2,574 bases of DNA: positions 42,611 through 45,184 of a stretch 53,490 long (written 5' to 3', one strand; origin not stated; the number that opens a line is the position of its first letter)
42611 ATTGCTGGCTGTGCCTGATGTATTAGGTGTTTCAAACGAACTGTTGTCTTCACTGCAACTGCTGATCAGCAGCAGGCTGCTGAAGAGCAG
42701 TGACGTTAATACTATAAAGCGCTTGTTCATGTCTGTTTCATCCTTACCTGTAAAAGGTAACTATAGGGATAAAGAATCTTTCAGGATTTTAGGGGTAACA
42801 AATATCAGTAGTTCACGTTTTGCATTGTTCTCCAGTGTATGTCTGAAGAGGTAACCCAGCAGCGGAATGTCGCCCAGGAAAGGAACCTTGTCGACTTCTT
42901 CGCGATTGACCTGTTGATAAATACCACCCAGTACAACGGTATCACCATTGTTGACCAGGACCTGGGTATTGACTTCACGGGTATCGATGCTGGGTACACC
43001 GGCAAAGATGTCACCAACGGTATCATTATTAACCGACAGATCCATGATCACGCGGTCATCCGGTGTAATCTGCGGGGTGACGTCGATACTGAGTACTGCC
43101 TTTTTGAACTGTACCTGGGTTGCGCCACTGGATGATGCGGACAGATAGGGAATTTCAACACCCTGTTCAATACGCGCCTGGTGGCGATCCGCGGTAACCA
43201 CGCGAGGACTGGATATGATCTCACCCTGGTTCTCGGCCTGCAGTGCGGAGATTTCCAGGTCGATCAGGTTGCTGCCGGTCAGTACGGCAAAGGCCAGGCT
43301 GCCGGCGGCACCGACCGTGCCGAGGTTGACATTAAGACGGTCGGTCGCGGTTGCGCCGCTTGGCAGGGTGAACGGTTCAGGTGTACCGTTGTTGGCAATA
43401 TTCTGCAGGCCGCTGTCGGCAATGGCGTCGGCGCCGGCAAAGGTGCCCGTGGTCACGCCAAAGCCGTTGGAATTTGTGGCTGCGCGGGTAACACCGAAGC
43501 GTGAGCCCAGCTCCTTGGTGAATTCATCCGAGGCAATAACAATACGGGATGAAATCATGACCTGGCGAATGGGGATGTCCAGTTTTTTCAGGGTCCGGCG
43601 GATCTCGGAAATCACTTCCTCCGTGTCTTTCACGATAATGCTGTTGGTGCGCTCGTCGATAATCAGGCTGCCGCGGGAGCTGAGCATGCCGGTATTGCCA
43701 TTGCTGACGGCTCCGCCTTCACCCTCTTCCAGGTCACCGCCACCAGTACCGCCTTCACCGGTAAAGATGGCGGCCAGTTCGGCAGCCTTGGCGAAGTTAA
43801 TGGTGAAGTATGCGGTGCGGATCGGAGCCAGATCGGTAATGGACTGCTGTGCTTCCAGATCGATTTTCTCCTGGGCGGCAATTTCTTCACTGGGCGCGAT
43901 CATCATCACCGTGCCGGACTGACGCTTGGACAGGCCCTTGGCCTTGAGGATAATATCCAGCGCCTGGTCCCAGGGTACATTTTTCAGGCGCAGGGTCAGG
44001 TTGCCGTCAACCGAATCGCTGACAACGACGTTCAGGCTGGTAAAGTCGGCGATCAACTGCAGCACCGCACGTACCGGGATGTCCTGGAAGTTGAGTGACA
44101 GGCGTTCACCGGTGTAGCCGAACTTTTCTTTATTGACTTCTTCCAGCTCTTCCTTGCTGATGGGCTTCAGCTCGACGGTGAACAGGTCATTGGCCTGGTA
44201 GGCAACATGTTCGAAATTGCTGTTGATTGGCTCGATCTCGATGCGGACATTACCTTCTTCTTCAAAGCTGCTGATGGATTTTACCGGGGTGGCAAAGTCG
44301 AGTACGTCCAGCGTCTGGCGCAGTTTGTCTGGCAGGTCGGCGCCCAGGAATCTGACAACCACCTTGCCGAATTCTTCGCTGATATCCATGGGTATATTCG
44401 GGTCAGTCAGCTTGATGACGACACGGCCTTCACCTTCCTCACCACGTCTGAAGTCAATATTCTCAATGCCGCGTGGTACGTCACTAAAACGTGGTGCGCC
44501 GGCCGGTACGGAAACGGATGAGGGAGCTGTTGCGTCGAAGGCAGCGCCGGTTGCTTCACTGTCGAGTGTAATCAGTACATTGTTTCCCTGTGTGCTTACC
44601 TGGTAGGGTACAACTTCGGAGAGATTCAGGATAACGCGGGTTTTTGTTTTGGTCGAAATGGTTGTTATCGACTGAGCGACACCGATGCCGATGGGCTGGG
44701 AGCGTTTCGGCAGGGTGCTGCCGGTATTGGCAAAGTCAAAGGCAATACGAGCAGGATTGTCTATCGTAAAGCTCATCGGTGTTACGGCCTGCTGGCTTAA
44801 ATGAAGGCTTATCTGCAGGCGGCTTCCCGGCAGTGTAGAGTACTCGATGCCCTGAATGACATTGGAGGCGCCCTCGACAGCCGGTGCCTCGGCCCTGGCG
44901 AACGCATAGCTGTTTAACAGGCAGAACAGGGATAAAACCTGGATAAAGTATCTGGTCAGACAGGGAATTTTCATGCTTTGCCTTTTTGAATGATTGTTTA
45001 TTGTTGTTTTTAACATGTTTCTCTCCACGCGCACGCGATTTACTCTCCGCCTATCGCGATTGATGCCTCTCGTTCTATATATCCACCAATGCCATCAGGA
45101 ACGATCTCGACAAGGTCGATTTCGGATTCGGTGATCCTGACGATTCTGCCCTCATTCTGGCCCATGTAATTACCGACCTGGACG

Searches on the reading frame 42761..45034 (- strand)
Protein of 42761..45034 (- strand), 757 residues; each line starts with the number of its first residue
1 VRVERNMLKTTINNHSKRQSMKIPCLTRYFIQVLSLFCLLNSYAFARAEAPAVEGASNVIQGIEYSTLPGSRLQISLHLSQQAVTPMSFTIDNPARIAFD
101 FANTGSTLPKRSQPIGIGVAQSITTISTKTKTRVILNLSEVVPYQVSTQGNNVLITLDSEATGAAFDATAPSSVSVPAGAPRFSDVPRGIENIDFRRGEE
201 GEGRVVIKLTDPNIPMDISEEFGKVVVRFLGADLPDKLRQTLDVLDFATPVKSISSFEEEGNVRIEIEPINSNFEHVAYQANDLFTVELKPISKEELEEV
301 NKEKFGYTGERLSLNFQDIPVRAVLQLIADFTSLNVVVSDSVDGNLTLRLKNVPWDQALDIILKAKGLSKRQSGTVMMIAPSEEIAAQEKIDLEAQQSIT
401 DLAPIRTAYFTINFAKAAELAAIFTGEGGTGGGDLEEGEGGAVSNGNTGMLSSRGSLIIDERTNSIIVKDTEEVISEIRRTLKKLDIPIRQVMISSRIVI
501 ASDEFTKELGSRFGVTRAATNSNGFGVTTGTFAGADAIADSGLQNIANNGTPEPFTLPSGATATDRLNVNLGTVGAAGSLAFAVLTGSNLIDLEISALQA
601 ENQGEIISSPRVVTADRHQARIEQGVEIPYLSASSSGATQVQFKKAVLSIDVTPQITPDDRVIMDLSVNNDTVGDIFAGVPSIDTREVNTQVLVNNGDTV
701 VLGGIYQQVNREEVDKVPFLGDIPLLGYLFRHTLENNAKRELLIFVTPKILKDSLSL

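Call 81: search_protein_families(library=pfam, proteins=[window:42761-45034:-], max_evalue=0.00001)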
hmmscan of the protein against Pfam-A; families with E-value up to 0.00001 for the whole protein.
window:42761-45034:- (757 aa): 4 families
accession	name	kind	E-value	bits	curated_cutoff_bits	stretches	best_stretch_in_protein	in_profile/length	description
PF00263.26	Secretin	-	1.2e-51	175.1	27.5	1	597-752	1-169/169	Bacterial type II and III secretion system protein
PF11741.13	AMIN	-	1.3e-26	93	20.5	1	192-288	1-93/101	AMIN domain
PF03958.22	Secretin_N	-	9.3e-14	51.8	28.2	1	408-491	2-69/69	Bacterial type II/III secretion system short domain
PF07660.19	STN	-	3.2e-10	40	28.4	1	334-381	1-51/52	Secretin and TonB N terminus short domain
